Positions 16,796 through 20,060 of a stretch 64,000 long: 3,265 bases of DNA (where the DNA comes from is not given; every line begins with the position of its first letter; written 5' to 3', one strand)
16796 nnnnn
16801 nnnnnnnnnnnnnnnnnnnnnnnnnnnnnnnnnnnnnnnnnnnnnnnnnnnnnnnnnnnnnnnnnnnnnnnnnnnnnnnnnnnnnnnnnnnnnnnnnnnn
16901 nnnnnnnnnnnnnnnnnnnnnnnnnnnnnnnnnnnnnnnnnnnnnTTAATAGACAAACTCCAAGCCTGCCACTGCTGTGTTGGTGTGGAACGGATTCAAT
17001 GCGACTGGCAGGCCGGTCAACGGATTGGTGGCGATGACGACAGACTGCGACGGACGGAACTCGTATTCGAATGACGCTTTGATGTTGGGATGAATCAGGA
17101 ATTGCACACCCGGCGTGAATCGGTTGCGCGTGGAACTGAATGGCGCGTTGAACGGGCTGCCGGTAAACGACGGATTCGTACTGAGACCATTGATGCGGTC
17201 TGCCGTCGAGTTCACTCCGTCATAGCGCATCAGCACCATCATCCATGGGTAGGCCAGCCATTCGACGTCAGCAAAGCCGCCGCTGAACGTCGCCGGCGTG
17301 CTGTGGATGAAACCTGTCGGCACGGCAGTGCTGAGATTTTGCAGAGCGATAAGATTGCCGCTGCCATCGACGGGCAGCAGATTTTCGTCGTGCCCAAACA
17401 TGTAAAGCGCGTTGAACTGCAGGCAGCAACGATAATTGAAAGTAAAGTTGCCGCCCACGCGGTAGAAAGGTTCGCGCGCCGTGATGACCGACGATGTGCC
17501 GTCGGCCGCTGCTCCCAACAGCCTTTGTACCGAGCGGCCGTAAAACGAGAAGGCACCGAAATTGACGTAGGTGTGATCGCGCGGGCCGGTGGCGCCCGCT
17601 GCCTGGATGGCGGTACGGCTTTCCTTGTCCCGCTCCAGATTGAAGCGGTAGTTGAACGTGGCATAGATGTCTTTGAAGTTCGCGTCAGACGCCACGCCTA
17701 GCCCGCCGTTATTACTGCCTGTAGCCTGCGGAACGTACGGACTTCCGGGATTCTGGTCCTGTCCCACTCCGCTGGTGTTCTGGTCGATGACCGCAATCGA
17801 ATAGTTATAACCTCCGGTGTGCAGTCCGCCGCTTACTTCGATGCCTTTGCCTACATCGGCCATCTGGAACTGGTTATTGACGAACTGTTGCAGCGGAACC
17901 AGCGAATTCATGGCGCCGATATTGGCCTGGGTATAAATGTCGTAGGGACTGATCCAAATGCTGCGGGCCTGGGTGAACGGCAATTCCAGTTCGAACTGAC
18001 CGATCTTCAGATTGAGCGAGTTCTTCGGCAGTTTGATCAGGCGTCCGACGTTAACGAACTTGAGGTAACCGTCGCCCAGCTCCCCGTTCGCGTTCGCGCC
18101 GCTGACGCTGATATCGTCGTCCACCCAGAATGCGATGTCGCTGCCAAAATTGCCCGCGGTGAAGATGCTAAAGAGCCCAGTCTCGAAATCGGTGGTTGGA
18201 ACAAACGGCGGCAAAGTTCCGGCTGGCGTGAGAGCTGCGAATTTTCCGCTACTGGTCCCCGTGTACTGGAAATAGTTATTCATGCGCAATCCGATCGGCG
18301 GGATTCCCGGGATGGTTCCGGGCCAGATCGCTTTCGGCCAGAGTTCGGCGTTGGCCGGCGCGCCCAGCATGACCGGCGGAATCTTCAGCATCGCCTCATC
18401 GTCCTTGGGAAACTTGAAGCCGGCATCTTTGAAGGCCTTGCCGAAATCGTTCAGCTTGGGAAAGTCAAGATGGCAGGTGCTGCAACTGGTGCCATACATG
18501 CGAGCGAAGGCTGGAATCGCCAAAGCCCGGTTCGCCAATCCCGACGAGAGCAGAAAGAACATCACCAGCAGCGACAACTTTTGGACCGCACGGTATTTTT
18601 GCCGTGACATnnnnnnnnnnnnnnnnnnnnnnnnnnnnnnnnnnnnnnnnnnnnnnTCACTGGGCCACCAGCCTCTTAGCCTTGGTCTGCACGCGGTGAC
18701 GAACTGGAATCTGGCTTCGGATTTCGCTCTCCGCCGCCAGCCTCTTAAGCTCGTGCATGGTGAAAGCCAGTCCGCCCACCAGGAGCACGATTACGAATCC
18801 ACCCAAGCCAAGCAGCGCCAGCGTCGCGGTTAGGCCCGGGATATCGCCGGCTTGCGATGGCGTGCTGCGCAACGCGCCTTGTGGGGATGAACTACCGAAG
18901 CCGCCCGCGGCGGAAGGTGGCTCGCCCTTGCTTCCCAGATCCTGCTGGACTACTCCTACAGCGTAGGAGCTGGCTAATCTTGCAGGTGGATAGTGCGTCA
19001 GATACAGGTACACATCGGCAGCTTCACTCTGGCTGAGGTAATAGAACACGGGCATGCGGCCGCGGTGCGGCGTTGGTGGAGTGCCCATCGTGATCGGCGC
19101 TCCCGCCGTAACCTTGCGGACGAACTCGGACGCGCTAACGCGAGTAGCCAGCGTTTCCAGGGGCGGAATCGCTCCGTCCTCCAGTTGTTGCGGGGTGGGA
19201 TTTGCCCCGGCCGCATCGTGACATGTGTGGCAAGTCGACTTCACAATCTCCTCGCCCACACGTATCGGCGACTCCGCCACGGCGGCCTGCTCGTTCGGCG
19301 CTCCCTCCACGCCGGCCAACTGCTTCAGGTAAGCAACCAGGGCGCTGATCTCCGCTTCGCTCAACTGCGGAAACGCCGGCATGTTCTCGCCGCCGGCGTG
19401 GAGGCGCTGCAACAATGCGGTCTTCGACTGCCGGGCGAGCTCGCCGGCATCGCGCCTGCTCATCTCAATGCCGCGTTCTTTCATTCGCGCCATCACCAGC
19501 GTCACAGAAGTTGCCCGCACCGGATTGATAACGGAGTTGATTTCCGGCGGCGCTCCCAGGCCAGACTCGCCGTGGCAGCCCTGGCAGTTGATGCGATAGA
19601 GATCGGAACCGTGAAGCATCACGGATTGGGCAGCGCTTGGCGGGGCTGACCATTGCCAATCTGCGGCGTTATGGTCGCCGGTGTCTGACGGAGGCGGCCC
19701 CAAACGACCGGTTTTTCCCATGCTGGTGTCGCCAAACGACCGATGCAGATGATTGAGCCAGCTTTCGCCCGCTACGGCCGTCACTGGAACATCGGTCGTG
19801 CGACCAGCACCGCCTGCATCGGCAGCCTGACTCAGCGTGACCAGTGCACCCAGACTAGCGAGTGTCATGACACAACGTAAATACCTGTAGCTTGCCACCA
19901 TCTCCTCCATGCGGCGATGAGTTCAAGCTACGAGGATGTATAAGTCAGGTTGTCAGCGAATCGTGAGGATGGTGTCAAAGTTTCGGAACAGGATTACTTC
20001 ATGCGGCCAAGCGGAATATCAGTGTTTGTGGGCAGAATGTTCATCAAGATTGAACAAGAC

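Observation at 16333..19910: Dihaem cytochrome c + haem-porin fusion + cupredoxin operon resembling an Fe(II)-oxidation (Cyc2/Cyc1/rusticyanin-type) module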

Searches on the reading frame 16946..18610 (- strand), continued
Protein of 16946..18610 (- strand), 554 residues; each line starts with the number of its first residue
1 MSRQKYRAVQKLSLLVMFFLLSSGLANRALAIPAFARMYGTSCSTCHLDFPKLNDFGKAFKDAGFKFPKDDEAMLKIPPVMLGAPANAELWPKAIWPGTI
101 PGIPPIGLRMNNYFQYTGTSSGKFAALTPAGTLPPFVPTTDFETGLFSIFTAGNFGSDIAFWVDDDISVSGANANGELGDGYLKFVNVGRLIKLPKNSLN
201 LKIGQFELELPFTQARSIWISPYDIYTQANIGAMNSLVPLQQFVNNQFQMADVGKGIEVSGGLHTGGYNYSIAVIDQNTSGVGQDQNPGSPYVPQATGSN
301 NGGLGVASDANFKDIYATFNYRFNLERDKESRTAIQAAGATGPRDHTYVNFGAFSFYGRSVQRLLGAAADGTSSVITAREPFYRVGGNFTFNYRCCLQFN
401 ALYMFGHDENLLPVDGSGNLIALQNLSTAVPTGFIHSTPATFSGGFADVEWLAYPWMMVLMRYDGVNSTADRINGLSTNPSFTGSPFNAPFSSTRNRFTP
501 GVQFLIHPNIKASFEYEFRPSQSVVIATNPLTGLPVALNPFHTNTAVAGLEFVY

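Call 90: search_protein_families(library=pfam, proteins=[L010:4561-5460:+, L010:6082-7398:+, L010:13708-14733:+, L010:14823-16940:+, L016:7856-8584:-, L016:13691-14563:+, L023:6973-8091:-, L023:13247-14197:+, L026:7548-8372:-, L082:8487-9599:+], max_evalue=0.0001)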
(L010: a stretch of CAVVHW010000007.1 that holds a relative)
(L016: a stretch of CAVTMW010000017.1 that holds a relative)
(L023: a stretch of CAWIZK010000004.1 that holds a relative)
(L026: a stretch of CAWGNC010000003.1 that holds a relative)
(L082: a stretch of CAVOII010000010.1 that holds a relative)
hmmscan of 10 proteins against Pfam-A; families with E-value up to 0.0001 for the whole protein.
L010:4561-5460:+ (299 aa): 4 families
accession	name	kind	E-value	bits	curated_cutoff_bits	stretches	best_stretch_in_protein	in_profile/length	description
PF08281.18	Sigma70_r4_2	-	1.6e-17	63.3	25.7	1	128-179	1-52/54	Sigma-70, region 4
PF04542.20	Sigma70_r2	-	1.9e-12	47.2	24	1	27-87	5-67/71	Sigma-70 region 2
PF04545.22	Sigma70_r4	-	2.2e-08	33.9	24.1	1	139-179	6-46/50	Sigma-70, region 4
PF13490.11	zf-HC2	-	5.3e-05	23.7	22.2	1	211-245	1-35/35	Putative zinc-finger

L010:6082-7398:+ (438 aa): 1 family
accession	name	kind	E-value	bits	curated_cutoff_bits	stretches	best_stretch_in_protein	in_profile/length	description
PF02321.23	OEP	-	9.3e-18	65.1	22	1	152-349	2-179/187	Outer membrane efflux protein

L010:13708-14733:+ (341 aa): 1 family
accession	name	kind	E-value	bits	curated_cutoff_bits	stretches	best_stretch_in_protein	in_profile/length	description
PF04397.21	LytTR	-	8.9e-23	80.8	22.6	1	238-329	2-93/98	LytTr DNA-binding domain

L010:14823-16940:+ (705 aa): 2 families
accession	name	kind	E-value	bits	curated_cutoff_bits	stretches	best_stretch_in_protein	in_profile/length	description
PF05299.18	Peptidase_M61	-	1.6e-32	112.8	22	1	380-496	4-117/118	M61 glycyl aminopeptidase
PF17899.6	Peptidase_M61_N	-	2.6e-31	109.3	23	1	114-282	2-167/168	Peptidase M61 N-terminal domain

L016:7856-8584:- (242 aa): 1 family
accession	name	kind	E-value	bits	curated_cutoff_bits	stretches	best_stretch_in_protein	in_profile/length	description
PF01427.22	Peptidase_M15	-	2.9e-36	125.6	27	1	55-223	4-187/199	D-ala-D-ala dipeptidase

L016:13691-14563:+ (290 aa): 2 families
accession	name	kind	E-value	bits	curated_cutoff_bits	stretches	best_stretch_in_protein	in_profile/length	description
PF11845.13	Tll0287-like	-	6.6e-36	124.3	24.1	1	33-198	3-144/144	Tll0287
PF00672.30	HAMP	-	5.6e-12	46.2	25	1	233-283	3-52/53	HAMP domain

L023:6973-8091:- (372 aa): 6 families
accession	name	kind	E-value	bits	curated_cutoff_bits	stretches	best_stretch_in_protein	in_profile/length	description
PF01370.27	Epimerase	-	1.8e-29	103.3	20.9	1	3-242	1-240/240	NAD dependent epimerase/dehydratase family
PF16363.11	GDP_Man_Dehyd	-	1.2e-19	71.4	27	1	4-304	1-330/332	GDP-mannose 4,6 dehydratase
PF04321.23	RmlD_sub_bind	-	4.7e-14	52.6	27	1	1-182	1-154/287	RmlD substrate binding domain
PF07993.18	NAD_binding_4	-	6.1e-13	49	20.1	1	73-181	89-209/258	Male sterility protein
PF01073.25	3Beta_HSD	-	1.1e-10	41.4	22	1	4-185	1-187/280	3-beta hydroxysteroid dehydrogenase/isomerase family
PF02719.21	Polysacc_synt_2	-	8.4e-06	25.6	20.2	1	3-181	1-173/293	Polysaccharide biosynthesis protein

L023:13247-14197:+ (316 aa): 5 families
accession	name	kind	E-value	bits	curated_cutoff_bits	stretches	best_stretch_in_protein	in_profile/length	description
PF16363.11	GDP_Man_Dehyd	-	2.6e-45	155.8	27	1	4-298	1-330/332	GDP-mannose 4,6 dehydratase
PF01370.27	Epimerase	-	6.2e-44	150.6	20.9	1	3-237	1-240/240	NAD dependent epimerase/dehydratase family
PF07993.18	NAD_binding_4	-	9.4e-08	31.9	20.1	0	65-172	88-205/258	Male sterility protein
PF02719.21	Polysacc_synt_2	-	2.7e-07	30.5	20.2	0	142-258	136-250/293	Polysaccharide biosynthesis protein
PF01073.25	3Beta_HSD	-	5.6e-06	26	22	1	4-178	1-185/280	3-beta hydroxysteroid dehydrogenase/isomerase family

L026:7548-8372:- (274 aa): 1 family
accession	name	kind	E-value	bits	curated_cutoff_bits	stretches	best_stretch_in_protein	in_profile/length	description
PF14417.12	MEDS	-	2.4e-39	135.2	29.8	1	40-199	1-160/161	MEDS: MEthanogen/methylotroph, DcmR Sensory domain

L082:8487-9599:+ (370 aa): 4 families
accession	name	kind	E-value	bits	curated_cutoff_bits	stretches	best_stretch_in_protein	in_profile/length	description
PF08240.17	ADH_N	-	3.3e-28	98.4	23.5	1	47-160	2-104/104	Alcohol dehydrogenase GroES-like domain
PF00107.32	ADH_zinc_N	-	1.5e-26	93.3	31.8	1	199-329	1-127/129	Zinc-binding dehydrogenase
PF13602.12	ADH_zinc_N_2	-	4.1e-13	50.8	27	1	232-360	1-127/134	Zinc-binding dehydrogenase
PF16912.11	Glu_dehyd_C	-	4.6e-05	23.4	34.9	0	190-354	32-199/211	Glucose dehydrogenase C-terminus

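Call 94: search_solved_structures(query=L009:14322-14816:+, max_evalue=0.01)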
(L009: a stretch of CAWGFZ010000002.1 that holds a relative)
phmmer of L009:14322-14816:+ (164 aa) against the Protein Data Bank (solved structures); distinct sequences matched with E-value up to 0.01: 81 (the best 60 are shown).
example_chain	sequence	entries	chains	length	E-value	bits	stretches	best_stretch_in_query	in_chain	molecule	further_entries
9rk4_A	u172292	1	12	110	8.4e-26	94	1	56-158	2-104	Similar to the Rieske Protein II of bc1 complex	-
9rk3_A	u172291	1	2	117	6.6e-21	78.1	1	70-154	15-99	Similar to Rieske 2Fe-2S iron sulfur protein (Cytochrome b6-F complex)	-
8hn2_A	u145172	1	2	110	2.4e-15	60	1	80-151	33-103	Cytochrome b6-f complex iron-sulfur subunit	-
7zxy_D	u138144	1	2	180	1.2e-12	51.2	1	87-150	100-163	Cytochrome b6-f complex iron-sulfur subunit 2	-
7r0w_D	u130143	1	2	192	1.5e-12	50.9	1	87-150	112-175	Rieske domain, PetC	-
3azc_A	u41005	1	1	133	4.1e-12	49.5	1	74-149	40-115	Cytochrome b6-f complex iron-sulfur subunit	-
2e74_D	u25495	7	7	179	6.7e-12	48.8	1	80-148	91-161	Cytochrome b6-f complex iron-sulfur subunit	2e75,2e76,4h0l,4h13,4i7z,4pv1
1vf5_D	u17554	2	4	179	9.1e-12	48.4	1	80-148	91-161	RIESKE IRON-SULFUR PROTEIN | Cytochrome b6-f complex iron-sulfur subunit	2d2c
6kls_A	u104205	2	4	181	3.6e-11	46.4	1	62-135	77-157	Rieske-I iron sulfur protein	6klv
2zt9_D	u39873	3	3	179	4.9e-11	46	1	81-137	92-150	Cytochrome b6-f complex iron-sulfur subunit 1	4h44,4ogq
1rfs_A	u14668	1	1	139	7.5e-11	45.4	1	81-147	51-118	RIESKE PROTEIN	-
6rqf_L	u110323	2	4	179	8.9e-11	45.1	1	81-147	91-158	Cytochrome b6-f complex iron-sulfur subunit, chloroplastic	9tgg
7qrm_D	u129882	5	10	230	1.3e-10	44.6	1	81-147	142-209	Cytochrome b6-f complex iron-sulfur subunit, chloroplastic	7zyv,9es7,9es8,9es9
1q90_C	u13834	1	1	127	1.7e-10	44.2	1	75-143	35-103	Cytochrome B6-F complex iron-sulfur subunit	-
3fou_A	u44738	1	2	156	3.9e-10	43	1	76-146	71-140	Quinol-cytochrome c reductase, Rieske iron-sulfur subunit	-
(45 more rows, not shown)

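Call 95: search_solved_structures(query=L009:12285-14306:+, max_evalue=1e-10)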
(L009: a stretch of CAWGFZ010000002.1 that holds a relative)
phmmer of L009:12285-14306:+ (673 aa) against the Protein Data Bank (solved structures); distinct sequences matched with E-value up to 1e-10: 12.
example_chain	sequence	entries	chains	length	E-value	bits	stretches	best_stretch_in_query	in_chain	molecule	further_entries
9bov_A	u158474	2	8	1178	1.5e-92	314.3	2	37-284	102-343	Molybdopterin oxidoreductase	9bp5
9n5u_A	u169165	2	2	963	4.7e-88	299.5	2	37-284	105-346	NfnA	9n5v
8oh5_C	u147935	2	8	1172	3.2e-83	283.5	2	37-284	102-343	Formate dehydrogenase-O, major subunit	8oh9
4ylf_B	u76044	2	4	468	3.6e-74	253.6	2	37-284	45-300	Dihydropyrimidine dehydrogenase subunit A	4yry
5jca_L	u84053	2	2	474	3.6e-68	233.8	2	37-284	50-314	NADH-dependent Ferredoxin:NADP Oxidoreductase (NfnI) subunit alpha | NADH-dependent Ferredoxin:NADP Oxidoreductase subunit alpha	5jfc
5vj7_A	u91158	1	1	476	8.7e-65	222.6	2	37-284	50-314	Oxidoreductase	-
6s6s_G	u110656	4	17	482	3.2e-52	181.1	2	37-285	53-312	Glutamate synthase [NADPH] small chain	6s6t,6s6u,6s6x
2vdc_G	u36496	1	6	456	3.6e-52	180.9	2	39-285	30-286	GLUTAMATE SYNTHASE [NADPH] SMALL CHAIN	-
7mfm_I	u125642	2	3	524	7.9e-43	150.1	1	42-288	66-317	Glutamate synthase (NADPH) small chain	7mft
1h7x_A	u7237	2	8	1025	5e-36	127.6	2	36-232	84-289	DIHYDROPYRIMIDINE DEHYDROGENASE | Dihydropyrimidine dehydrogenase [NADP(+)]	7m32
7m31_A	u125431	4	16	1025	5.3e-36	127.5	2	36-232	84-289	Dihydropyrimidine dehydrogenase [NADP(+)]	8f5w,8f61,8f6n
1gt8_A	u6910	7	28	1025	5.3e-36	127.5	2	36-232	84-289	DIHYDROPYRIMIDINE DEHYDROGENASE | Dihydropyrimidine dehydrogenase [NADP(+)]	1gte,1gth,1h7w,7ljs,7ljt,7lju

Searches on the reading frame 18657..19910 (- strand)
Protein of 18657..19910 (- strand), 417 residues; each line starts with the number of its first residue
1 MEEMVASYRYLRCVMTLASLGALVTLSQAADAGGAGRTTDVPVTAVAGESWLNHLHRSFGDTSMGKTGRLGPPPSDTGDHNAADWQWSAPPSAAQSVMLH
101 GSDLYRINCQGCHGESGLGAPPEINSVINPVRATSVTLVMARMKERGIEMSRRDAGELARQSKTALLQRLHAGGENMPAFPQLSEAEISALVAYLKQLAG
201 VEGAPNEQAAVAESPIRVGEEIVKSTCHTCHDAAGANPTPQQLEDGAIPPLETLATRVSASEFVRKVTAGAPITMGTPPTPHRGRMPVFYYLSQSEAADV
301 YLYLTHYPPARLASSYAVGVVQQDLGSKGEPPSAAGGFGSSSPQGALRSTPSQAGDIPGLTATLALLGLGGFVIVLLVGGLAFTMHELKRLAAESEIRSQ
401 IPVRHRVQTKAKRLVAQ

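Call 3: search_protein_families(library=pfam, proteins=[window:18657-19910:-], max_evalue=0.1)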
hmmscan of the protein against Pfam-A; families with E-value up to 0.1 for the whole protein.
window:18657-19910:- (417 aa): 4 families
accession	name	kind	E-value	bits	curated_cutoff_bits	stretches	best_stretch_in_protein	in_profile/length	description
PF13442.11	Cytochrome_CBB3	-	1.1e-16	61.4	27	2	100-195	5-68/68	Cytochrome C oxidase, cbb3-type, subunit III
PF00034.26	Cytochrom_C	-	4.2e-15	57.3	21.3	2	101-198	4-89/90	Cytochrome c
PF09699.15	Paired_CXXCH_1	-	0.016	15.3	20.6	0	224-243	5-24/41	Doubled CXXCH motif (Paired_CXXCH_1)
PF14522.11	Cytochrome_C7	-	0.05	13.9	24.8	0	220-236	37-53/67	Cytochrome c7 and related cytochrome c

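Call 4: search_protein_families(library=ncbifam, proteins=[window:18657-19910:-], max_evalue=0.1)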
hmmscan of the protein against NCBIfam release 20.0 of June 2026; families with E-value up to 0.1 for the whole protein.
window:18657-19910:- (417 aa): 14 families
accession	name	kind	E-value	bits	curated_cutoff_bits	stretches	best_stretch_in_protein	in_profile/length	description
NF050122.1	bc1_QcrC_actin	exception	9.8e-10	38.2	200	2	181-236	100-156/253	cytochrome bc1 complex diheme cytochrome c subunit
TIGR00782.1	ccoP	equivalog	7.5e-09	35.3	179.95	1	175-236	168-223/285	cytochrome-c oxidase, cbb3-type subunit III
NF045773.1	cytochro_C550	exception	2.5e-07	30.6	125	1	206-275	39-99/118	cytochrome c550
NF045930.1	Cytc6PetJCyano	equivalog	1.9e-06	27.7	135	0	159-198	65-105/110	cytochrome c6 PetJ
NF045774.1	cytochro_C551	exception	3.4e-05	23.8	118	0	213-270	36-85/110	cytochrome c551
NF011054.0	PRK14486.1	equivalog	0.0001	21.9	447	1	86-198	203-290/294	putative bifunctional cbb3-type cytochrome c oxidase subunit II/cytochrome c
NF040606.1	CytoC_perox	subfamily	0.00019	20.8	150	0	84-117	284-317/524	di-heme-cytochrome C peroxidase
TIGR04485.1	thiosulf_SoxX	equivalog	0.0051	17.5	61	0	224-305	2-76/78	sulfur oxidation c-type cytochrome SoxX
NF052246.1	SorB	equivalog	0.0065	16.5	93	0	205-234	9-35/80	SorB family sulfite dehydrogenase c-type cytochrome subunit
TIGR03872.1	cytochrome_MoxG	equivalog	0.012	15.8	147.8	0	94-117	40-63/133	cytochrome c(L), periplasmic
TIGR04494.1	c550_PedF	equivalog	0.014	15.3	122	0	72-115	22-68/133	cytochrome c-550 PedF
NF052248.1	SorU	equivalog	0.021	15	100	0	165-194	41-71/72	SorU family sulfite dehydrogenase c-type cytochrome subunit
TIGR01904.2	GSu_C4xC__C2xCH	domain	0.086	12.6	27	0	224-240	49-65/73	CxxxxCH/CxxCH domain c-type cytochrome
NF049874.1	PdsA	exception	0.099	12.5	330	0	108-238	27-142/198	periplasmic diheme shuttle PdsA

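Call 66: search_solved_structures(query=window:18657-19910:-, max_evalue=1, show_alignments=1)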
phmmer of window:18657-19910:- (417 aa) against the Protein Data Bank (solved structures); distinct sequences matched with E-value up to 1: 13.
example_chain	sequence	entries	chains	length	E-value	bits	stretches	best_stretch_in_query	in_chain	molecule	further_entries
7rh5_O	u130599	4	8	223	0.0042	19.5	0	96-120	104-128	Cytochrome bc1 complex cytochrome c subunit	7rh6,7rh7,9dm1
6hwh_M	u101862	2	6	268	0.0043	19.5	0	98-120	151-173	Cytochrome bc1 complex cytochrome c subunit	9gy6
9wcx_U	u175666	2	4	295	0.0055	19.2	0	97-120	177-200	Cytochrome bc1 complex cytochrome c subunit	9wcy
8ovc_O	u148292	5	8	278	0.0058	19.1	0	98-120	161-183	Cytochrome bc1 complex cytochrome c subunit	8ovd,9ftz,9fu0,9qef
7q21_C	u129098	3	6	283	0.0059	19.1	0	98-120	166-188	Cytochrome bc1 complex cytochrome c subunit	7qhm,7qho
7vzg_C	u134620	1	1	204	0.0076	18.7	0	99-129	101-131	Cytochrome c, mono-and diheme variants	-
7vzr_C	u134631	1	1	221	0.0093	18.4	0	99-129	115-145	Cytochrome c, mono-and diheme variants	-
6adq_C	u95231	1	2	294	0.01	18.2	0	98-120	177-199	Cytochrome bc1 complex cytochrome c subunit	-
8hcr_C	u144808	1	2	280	0.016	17.6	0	99-120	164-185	Cytochrome bc1 complex cytochrome c subunit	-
7e1v_O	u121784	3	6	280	0.016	17.6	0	99-120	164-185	Cytochrome bc1 complex cytochrome c subunit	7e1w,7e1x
2yev_B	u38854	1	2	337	0.019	17.4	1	173-202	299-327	CYTOCHROME C OXIDASE SUBUNIT 2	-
6rtd_A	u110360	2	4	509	0.12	14.8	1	85-188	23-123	Cytochrome c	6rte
3vrd_A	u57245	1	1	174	0.29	13.5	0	104-170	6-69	Flavocytochrome c heme subunit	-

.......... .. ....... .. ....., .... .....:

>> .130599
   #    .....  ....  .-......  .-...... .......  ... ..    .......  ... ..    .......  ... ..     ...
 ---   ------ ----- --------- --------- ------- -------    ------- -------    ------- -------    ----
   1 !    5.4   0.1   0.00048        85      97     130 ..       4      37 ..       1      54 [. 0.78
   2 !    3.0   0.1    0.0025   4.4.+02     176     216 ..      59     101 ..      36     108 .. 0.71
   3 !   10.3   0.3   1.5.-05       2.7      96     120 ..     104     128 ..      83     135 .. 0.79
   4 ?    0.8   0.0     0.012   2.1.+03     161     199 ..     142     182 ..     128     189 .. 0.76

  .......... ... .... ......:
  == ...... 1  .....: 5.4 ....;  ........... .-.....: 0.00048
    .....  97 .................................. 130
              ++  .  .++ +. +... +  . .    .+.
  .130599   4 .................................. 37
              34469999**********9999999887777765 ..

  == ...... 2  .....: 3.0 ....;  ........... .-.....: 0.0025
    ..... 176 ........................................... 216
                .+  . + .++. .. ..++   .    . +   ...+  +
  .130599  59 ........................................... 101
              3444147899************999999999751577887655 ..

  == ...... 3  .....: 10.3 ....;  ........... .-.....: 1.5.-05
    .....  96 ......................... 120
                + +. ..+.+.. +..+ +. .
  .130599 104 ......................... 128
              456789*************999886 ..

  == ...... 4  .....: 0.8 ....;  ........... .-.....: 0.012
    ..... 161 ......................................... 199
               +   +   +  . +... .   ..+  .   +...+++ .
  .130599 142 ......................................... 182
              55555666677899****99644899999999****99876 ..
